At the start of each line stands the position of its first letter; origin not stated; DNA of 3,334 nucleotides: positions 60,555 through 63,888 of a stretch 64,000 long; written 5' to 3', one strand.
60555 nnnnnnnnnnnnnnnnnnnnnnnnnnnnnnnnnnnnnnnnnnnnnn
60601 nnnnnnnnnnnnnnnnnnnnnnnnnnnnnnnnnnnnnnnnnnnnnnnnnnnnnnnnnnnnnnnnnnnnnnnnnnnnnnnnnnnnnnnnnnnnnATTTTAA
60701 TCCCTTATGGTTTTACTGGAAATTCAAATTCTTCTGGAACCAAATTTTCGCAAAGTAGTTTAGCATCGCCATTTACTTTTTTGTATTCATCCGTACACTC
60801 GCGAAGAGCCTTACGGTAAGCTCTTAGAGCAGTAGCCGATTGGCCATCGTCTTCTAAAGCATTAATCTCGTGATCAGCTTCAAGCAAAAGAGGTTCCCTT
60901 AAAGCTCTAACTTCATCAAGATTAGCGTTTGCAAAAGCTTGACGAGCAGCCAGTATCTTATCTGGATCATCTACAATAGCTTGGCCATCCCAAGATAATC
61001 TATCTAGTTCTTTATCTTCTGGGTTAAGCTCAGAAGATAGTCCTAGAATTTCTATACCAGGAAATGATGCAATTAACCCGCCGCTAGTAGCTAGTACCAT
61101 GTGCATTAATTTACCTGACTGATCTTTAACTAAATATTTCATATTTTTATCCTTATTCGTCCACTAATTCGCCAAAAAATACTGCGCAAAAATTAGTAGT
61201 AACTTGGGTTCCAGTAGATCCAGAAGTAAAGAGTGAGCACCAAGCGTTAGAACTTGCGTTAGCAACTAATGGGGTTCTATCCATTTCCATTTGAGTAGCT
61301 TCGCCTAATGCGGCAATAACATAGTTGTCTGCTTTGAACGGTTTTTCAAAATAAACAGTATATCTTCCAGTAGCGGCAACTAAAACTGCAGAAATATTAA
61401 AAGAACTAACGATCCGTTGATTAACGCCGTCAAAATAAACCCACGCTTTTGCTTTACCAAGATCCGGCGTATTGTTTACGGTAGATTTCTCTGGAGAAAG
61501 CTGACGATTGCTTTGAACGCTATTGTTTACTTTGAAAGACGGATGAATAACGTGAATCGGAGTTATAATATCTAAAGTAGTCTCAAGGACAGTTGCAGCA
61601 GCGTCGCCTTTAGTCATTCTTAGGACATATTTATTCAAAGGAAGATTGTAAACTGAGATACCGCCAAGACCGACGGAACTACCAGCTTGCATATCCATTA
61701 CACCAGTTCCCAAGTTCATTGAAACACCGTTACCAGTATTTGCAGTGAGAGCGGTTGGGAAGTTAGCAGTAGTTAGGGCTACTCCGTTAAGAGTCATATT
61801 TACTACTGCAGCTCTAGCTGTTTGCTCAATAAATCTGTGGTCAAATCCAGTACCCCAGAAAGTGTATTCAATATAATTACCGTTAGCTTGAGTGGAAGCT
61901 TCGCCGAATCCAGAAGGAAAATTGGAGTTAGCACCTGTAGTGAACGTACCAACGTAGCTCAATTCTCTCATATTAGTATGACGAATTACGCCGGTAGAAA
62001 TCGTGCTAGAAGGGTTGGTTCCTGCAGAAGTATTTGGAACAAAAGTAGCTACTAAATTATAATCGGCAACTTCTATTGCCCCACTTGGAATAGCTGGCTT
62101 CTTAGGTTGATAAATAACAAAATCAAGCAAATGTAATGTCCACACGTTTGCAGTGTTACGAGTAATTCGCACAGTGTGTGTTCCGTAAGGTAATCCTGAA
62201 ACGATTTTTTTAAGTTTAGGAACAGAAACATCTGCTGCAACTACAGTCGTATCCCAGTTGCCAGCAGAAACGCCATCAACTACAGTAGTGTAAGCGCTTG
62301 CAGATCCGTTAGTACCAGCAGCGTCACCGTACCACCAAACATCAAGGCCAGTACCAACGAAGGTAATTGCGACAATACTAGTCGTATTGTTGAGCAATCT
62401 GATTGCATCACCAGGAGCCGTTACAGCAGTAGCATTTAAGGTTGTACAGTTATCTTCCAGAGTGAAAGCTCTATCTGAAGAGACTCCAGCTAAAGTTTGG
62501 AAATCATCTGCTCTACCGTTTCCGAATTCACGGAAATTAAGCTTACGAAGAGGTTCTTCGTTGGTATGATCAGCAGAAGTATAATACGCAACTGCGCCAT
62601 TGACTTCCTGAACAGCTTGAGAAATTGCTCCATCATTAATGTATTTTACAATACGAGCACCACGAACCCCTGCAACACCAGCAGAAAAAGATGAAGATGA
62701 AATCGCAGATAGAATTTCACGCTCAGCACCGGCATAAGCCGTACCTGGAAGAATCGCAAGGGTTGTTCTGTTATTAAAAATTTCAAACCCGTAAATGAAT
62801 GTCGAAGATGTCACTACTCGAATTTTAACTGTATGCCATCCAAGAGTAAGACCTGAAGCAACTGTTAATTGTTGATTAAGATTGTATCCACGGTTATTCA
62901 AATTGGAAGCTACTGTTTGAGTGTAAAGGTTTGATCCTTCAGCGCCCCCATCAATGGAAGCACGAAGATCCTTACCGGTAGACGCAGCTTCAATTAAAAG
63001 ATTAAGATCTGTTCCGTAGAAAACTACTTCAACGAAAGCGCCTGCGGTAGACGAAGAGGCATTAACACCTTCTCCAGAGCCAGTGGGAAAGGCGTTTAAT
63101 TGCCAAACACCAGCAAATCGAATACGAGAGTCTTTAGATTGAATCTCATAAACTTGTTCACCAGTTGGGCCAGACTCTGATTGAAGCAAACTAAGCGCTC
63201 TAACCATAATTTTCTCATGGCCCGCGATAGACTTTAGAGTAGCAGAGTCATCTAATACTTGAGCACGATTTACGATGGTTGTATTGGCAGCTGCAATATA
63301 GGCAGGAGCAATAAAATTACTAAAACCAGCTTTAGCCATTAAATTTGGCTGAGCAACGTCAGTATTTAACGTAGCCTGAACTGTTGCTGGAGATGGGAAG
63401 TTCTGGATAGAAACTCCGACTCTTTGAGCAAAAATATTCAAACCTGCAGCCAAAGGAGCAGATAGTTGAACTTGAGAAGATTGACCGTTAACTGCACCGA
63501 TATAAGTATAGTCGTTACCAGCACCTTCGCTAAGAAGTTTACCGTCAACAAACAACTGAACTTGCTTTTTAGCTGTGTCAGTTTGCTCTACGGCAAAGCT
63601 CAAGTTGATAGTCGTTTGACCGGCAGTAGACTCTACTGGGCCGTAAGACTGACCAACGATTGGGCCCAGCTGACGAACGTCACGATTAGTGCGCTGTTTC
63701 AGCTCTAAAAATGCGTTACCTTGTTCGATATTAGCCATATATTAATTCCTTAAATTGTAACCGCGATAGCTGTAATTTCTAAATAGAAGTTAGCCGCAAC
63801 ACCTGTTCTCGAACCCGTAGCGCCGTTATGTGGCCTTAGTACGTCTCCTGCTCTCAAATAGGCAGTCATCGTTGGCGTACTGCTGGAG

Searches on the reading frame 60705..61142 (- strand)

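Call 66: search_protein_families(library=phrogs, proteins=[window:60705-61142:-])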
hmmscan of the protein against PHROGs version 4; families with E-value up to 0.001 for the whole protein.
window:60705-61142:- (145 aa): 3 families
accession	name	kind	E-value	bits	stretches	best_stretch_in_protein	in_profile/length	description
phrog_8746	-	tail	3.6e-06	28.2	1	73-118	77-124/139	tail fiber assembly protein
phrog_4912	-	tail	3.8e-05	24.5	1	66-145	134-201/226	tail fiber assembly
phrog_5714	-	unknown function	0.00022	22.3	1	63-124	27-92/95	-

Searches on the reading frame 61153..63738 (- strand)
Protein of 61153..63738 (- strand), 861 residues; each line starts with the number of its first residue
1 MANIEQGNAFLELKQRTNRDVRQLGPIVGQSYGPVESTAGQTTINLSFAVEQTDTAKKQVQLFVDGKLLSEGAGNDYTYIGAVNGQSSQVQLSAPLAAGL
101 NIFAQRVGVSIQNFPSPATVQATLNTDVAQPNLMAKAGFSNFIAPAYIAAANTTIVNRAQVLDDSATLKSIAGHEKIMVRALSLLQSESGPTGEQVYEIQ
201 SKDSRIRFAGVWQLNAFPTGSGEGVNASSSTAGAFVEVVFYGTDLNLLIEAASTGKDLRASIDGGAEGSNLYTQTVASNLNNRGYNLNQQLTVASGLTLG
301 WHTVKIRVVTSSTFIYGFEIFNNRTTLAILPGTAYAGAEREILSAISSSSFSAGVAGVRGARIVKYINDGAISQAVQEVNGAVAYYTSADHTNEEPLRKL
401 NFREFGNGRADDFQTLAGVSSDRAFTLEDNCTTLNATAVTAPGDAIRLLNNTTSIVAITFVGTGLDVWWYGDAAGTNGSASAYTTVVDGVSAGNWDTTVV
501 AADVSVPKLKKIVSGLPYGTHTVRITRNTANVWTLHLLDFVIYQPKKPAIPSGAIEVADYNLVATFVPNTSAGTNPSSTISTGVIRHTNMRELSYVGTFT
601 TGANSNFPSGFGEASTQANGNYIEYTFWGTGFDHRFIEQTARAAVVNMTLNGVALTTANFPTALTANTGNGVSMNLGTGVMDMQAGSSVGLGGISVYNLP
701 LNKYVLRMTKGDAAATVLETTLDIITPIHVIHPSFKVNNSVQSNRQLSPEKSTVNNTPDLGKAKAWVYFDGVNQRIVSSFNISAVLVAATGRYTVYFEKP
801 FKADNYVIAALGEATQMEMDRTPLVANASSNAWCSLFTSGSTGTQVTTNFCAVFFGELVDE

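Call 66: search_protein_families(library=phrogs, proteins=[window:61153-63738:-])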
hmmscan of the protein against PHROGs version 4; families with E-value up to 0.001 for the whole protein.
window:61153-63738:- (861 aa): 1 family
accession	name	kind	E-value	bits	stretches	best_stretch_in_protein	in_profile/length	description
phrog_11355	-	tail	1.3e-09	39.2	1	761-816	28-85/131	tail fiber protein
